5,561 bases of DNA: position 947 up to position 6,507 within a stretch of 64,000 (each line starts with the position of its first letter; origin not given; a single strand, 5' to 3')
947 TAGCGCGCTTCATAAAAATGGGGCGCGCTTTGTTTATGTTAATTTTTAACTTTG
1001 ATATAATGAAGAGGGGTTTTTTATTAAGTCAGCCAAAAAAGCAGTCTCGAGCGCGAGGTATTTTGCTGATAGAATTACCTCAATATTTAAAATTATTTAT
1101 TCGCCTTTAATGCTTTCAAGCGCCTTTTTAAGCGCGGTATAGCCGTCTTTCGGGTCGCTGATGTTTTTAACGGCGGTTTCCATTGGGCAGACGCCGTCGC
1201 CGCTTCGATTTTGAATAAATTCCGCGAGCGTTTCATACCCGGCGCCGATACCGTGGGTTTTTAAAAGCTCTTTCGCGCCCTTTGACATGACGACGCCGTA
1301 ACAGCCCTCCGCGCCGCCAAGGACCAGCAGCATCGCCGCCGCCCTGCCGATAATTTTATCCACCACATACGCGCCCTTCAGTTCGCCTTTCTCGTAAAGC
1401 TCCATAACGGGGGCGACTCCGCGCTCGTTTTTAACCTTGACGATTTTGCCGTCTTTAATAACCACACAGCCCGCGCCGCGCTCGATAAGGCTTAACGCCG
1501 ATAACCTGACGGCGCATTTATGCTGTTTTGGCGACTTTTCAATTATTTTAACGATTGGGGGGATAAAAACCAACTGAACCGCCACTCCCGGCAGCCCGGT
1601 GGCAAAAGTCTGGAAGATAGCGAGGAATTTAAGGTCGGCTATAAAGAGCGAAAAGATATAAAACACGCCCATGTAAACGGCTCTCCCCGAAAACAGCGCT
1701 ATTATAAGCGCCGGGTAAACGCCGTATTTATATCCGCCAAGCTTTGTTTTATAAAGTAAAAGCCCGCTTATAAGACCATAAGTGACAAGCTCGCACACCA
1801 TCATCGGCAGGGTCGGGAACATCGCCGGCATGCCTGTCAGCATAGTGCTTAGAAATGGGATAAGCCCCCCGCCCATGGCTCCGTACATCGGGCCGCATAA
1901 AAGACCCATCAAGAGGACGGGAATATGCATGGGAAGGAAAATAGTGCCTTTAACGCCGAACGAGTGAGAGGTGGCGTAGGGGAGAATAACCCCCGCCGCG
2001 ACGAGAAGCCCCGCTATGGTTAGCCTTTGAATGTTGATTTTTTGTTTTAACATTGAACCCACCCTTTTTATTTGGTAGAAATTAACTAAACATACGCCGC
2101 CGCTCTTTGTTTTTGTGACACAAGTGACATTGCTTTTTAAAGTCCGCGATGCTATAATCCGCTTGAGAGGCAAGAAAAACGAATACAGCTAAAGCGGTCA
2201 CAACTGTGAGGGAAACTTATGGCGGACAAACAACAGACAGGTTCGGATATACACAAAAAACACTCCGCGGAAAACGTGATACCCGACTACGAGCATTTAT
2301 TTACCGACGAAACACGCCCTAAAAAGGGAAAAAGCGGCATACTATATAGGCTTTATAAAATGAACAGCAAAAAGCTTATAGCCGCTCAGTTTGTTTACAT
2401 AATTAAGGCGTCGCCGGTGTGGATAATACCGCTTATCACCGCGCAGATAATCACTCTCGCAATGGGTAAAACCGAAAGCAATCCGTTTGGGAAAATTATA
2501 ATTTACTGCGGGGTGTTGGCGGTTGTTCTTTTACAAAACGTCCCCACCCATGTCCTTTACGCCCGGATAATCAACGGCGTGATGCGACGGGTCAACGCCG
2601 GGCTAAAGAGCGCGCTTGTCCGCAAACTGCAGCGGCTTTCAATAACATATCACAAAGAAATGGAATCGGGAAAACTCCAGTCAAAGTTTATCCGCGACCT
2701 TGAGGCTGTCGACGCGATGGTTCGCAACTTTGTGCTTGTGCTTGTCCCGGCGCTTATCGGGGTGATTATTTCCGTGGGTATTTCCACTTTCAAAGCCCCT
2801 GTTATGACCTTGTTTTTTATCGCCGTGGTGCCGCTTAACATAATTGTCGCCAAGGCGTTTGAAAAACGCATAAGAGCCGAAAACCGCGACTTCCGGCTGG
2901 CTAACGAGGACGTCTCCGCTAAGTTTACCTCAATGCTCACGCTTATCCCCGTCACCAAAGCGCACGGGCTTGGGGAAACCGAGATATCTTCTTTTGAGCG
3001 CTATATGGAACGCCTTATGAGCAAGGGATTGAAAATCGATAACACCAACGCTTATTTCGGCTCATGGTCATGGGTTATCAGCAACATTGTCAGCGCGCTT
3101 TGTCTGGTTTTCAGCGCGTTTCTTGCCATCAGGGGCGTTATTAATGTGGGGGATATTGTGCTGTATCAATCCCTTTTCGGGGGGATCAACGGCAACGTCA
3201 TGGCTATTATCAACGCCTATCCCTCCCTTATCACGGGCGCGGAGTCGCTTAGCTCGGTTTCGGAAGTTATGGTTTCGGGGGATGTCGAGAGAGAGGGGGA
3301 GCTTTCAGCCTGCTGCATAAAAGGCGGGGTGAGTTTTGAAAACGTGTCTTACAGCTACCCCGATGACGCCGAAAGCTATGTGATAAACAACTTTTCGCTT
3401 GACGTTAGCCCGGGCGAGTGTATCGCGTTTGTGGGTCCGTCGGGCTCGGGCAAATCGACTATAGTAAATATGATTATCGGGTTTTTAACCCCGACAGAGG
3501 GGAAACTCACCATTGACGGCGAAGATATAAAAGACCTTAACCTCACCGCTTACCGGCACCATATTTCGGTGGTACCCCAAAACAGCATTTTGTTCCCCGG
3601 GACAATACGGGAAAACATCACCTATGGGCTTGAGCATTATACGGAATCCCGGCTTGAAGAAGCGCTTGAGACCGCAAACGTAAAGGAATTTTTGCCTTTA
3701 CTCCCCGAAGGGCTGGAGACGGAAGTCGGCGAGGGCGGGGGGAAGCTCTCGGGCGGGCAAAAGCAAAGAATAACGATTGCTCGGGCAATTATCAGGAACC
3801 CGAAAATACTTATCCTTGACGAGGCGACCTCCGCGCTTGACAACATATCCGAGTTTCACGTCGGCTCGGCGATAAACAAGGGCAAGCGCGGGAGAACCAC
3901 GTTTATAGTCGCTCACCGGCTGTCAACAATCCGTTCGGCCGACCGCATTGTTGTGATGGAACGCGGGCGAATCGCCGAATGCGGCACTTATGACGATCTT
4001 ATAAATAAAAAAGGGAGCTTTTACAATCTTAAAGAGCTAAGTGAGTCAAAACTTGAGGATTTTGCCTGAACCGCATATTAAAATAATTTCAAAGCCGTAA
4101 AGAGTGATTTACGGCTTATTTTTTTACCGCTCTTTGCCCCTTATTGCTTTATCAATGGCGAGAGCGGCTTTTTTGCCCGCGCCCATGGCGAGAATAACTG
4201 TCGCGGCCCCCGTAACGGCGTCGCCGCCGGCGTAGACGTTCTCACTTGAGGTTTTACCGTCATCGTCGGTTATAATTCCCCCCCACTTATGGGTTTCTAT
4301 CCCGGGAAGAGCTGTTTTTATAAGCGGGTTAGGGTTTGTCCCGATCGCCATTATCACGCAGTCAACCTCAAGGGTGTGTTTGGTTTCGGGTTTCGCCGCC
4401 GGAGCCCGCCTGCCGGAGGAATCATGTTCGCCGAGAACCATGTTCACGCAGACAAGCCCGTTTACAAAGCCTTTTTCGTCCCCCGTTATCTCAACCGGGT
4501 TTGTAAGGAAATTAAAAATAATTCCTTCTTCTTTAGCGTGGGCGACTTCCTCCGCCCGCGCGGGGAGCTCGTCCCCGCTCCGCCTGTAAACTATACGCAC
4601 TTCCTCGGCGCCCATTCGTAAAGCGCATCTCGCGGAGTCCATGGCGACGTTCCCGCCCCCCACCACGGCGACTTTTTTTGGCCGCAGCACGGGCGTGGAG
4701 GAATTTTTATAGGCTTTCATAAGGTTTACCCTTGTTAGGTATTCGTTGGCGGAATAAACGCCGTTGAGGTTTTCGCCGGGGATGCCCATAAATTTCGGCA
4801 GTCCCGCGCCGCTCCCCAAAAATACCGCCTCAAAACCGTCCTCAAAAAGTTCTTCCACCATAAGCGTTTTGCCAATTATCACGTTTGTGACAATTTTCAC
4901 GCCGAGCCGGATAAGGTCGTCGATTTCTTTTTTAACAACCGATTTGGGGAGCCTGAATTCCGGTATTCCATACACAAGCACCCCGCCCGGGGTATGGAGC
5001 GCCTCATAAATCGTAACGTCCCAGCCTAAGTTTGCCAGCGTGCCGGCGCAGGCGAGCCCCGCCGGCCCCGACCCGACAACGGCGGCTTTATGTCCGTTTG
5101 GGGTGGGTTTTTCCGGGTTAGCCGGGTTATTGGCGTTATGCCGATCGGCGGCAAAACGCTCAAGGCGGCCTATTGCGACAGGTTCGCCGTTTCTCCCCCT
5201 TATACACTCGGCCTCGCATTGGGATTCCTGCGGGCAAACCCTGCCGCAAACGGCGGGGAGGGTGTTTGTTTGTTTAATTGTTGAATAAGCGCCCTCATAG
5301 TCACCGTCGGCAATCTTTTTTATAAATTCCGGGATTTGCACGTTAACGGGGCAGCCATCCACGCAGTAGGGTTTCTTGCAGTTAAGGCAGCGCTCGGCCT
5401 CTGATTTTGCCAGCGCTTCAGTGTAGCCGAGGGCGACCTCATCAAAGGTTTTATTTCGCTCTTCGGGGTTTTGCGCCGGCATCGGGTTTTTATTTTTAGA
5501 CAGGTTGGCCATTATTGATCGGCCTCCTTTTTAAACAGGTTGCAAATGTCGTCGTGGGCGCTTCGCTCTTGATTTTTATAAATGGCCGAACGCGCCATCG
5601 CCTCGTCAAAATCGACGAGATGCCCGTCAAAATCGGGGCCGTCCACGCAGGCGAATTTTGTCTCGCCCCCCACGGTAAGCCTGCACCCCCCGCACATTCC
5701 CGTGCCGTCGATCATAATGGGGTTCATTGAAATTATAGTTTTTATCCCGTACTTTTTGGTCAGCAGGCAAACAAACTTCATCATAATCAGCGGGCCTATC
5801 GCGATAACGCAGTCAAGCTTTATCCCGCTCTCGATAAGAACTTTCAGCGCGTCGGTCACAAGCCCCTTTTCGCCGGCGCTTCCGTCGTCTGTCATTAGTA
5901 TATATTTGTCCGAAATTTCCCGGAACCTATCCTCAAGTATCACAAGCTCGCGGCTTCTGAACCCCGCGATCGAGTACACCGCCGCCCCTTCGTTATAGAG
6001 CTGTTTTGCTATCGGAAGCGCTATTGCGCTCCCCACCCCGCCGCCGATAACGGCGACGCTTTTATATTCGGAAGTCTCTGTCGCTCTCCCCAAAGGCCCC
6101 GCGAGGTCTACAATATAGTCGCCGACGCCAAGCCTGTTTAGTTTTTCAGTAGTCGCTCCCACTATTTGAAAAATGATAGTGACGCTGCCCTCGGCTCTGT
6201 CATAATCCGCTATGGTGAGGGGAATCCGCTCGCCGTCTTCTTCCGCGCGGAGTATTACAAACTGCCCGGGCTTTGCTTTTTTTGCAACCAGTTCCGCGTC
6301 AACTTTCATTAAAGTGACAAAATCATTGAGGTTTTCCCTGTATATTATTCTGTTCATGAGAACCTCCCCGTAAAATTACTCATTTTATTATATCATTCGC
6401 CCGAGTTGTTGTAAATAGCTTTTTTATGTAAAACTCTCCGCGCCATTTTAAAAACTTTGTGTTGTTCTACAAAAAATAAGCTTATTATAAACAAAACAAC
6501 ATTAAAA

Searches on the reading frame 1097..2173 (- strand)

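Call 10: search_protein_families(library=pfam, proteins=[window:1097-2173:-], max_evalue=0.001)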
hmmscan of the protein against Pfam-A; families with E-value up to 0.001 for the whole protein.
window:1097-2173:- (358 aa): 2 families
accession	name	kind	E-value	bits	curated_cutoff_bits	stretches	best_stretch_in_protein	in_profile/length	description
PF08973.16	TM1506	-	1.9e-37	128.3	27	1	229-351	5-129/130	Domain of unknown function (DUF1893)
PF12822.12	ECF_trnsprt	-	4.4e-14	53.3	30.7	1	49-208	1-169/169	ECF transporter, substrate-specific component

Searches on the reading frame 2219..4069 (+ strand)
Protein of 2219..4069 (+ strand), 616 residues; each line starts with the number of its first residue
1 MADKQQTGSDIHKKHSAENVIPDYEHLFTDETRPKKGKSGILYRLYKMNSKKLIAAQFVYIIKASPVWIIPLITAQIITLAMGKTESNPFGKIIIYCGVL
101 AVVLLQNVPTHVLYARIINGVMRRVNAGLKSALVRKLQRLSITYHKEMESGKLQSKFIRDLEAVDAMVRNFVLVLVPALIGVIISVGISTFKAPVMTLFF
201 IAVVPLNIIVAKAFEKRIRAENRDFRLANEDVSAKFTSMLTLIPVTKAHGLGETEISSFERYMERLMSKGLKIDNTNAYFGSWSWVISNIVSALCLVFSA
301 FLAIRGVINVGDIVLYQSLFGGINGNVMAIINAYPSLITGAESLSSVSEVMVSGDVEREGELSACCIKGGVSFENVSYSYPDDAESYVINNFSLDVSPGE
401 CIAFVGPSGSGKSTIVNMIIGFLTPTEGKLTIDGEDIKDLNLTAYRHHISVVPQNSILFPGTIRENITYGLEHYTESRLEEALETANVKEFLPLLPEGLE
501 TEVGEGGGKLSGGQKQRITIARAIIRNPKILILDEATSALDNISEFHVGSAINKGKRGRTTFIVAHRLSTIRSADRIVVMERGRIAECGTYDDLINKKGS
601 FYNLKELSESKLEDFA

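Call 10: search_protein_families(library=pfam, proteins=[window:2219-4069:+], max_evalue=0.001)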
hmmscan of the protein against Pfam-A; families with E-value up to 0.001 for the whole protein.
window:2219-4069:+ (616 aa): 4 families
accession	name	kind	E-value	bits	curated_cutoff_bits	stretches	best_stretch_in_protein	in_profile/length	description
PF00005.33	ABC_tran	-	3.4e-38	131.8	25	1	390-538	2-137/137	ABC transporter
PF00664.28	ABC_membrane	-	8.3e-32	111.4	28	1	68-325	16-272/274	ABC transporter transmembrane region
PF02463.25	SMC_N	-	6.1e-07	29.5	40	1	394-580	20-211/220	RecF/RecN/SMC N terminal domain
PF13555.12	AAA_29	-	0.00015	21.8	27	1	393-427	16-50/61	P-loop containing region of AAA domain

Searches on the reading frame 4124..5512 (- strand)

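Call 10: search_protein_families(library=pfam, proteins=[window:4124-5512:-], max_evalue=0.001)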
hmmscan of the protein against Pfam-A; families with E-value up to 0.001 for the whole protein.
window:4124-5512:- (462 aa): 9 families
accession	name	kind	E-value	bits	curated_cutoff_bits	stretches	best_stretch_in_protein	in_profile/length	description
PF14691.11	Fer4_20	-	7.3e-44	148.6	25.8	1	19-128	1-111/113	Dihydroprymidine dehydrogenase domain II, 4Fe-4S cluster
PF07992.20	Pyr_redox_2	-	3.6e-36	125.5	26.1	1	142-446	2-291/291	Pyridine nucleotide-disulphide oxidoreductase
PF00070.33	Pyr_redox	-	9.5e-11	42.5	22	1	280-352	1-76/82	Pyridine nucleotide-disulphide oxidoreductase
PF01262.27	AlaDh_PNT_C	-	2e-08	34.4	23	1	252-308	2-57/214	Alanine dehydrogenase/PNT, C-terminal domain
PF13738.12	Pyr_redox_3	-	5.2e-08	32.9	30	0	267-313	153-198/305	Pyridine nucleotide-disulphide oxidoreductase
PF13450.12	NAD_binding_8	-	6.9e-07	29.9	21.9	1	145-177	1-33/68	NAD(P)-binding Rossmann-like domain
PF12831.13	FAD_oxidored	-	0.00012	22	27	0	144-182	3-41/416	FAD dependent oxidoreductase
PF01946.23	Thi4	-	0.00061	19.5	26.2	0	144-204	21-81/235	Thi4 family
PF13241.12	NAD_binding_7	-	0.00077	20.4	22.1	0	276-316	5-41/104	Putative NAD(P)-binding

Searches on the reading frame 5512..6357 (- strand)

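Call 10: search_protein_families(library=pfam, proteins=[window:5512-6357:-], max_evalue=0.001)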
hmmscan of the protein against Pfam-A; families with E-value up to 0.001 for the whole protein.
window:5512-6357:- (281 aa): 1 family
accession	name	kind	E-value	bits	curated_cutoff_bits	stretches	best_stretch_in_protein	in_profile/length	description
PF10418.14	DHODB_Fe-S_bind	-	1.3e-12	47.7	23.9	1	212-248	1-40/41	Iron-sulfur cluster binding domain of dihydroorotate dehydrogenase B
